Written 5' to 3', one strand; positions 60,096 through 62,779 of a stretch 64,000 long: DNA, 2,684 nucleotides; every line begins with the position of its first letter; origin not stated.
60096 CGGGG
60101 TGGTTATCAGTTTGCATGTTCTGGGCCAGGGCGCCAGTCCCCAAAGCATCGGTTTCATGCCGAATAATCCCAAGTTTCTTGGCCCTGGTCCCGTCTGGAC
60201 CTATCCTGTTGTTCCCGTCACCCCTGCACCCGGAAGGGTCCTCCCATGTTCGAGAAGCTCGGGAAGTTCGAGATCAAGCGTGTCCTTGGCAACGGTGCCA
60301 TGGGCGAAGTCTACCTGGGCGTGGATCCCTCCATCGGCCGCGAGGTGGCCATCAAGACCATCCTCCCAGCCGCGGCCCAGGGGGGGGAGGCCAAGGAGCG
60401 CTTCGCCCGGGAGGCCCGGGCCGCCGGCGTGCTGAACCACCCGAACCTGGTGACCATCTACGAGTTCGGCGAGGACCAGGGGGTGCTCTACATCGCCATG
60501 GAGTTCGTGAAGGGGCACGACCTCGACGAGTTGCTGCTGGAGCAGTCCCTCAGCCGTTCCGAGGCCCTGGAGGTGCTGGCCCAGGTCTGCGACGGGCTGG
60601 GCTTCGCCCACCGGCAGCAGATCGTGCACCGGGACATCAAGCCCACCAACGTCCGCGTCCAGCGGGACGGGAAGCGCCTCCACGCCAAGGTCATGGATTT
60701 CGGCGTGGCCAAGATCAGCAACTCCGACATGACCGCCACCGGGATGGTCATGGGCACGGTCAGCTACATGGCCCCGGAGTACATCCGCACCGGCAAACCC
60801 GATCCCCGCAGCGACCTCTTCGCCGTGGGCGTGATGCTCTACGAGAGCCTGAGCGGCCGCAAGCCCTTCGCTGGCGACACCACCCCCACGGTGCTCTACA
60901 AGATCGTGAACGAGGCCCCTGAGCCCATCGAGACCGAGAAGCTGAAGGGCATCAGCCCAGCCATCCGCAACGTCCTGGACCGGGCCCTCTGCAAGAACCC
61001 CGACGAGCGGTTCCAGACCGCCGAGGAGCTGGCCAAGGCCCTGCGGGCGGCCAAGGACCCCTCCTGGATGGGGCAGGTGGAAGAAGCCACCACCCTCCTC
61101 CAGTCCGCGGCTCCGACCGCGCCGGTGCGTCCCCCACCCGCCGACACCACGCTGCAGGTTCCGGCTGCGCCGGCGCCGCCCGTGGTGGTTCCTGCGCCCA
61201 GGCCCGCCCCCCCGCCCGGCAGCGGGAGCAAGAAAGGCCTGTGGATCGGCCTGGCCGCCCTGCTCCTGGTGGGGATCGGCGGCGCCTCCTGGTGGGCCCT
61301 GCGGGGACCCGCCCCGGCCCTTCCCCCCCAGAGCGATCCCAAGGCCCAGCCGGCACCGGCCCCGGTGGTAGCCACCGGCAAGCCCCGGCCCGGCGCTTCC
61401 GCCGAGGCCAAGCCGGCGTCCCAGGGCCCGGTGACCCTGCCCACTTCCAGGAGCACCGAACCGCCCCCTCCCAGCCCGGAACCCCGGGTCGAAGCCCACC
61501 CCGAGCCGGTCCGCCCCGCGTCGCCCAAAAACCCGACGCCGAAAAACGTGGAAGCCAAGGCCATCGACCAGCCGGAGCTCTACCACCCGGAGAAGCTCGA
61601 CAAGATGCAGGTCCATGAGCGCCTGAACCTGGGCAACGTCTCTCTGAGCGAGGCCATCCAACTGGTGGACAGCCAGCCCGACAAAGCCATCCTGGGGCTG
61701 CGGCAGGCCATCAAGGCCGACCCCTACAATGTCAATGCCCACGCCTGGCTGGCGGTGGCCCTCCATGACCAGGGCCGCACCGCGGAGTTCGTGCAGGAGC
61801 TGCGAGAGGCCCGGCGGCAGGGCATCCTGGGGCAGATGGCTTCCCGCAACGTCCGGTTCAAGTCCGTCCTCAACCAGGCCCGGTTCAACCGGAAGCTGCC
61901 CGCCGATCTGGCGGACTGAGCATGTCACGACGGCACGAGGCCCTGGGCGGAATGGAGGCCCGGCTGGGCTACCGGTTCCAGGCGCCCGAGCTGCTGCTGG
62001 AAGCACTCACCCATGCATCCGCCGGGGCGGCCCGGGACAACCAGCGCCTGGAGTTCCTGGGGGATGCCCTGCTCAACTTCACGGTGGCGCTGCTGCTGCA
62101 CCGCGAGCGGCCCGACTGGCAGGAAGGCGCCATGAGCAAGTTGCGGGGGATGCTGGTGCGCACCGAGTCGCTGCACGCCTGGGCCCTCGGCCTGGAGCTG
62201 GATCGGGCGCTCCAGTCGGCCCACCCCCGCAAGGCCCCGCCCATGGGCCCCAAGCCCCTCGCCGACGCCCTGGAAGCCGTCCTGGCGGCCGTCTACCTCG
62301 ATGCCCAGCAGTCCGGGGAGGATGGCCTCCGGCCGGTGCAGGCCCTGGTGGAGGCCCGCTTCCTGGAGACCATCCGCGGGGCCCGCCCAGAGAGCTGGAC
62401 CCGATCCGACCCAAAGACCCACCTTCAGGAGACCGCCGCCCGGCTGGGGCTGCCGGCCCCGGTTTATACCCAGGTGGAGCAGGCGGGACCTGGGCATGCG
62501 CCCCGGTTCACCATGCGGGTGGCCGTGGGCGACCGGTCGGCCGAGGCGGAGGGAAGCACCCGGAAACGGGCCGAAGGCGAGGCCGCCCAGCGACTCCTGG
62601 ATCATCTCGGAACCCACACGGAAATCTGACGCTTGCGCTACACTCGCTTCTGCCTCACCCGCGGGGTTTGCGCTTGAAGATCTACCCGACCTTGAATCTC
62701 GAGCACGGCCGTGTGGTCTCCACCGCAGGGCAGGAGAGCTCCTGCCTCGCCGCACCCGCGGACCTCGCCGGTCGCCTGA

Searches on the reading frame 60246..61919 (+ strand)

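Call 5: search_protein_families(library=pfam, proteins=[window:60246-61919:+], max_evalue=0.01)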
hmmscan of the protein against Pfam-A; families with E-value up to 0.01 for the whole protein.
window:60246-61919:+ (557 aa): 8 families
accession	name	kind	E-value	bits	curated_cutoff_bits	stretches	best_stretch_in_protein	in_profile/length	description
PF00069.31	Pkinase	-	3e-53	181.3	31.7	1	8-260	1-256/263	Protein kinase domain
PF07714.23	PK_Tyr_Ser-Thr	-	2.7e-36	125.6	23.1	1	9-258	2-251/258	Protein tyrosine and serine/threonine kinase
PF14559.12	TPR_19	-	2.8e-06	28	25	1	477-525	6-54/68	Tetratricopeptide repeat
PF13432.12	TPR_16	-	4.6e-05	24.2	32.7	1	477-525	12-60/65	Tetratricopeptide repeat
PF17667.7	Pkinase_fungal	-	5.8e-05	22.4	24.1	1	101-191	282-376/387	Fungal protein kinase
PF13414.12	TPR_11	-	6.3e-05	23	26.8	1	479-510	11-42/42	TPR repeat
PF13431.12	TPR_17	-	0.00039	20.9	24.4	1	486-513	3-30/34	Tetratricopeptide repeat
PF03109.22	ABC1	-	0.00073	19.2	22.9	1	82-156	144-215/244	ABC1 atypical kinase-like domain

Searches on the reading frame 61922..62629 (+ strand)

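Call 5: search_protein_families(library=pfam, proteins=[window:61922-62629:+], max_evalue=0.01)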
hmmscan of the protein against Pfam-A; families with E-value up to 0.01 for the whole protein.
window:61922-62629:+ (235 aa): 5 families
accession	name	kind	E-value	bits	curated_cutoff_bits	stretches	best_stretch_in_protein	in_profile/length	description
PF14622.11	Ribonucleas_3_3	-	1.2e-17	64.7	35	1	22-128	2-111/128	Ribonuclease-III-like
PF00636.31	Ribonuclease_3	-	1.6e-17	64.6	27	1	41-128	1-101/102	Ribonuclease III domain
PF00035.32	dsrm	-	6.4e-12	46.3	23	1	164-229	1-66/66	Double-stranded RNA binding motif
PF14709.13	DND1_DSRM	-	0.00058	20.6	25.7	1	163-229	2-79/80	double strand RNA binding domain from DEAD END PROTEIN 1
PF22935.1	RM44_endonuclase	-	0.0051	17.3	27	0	36-123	55-138/139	Large ribosomal subunit protein mL44, endonuclease domain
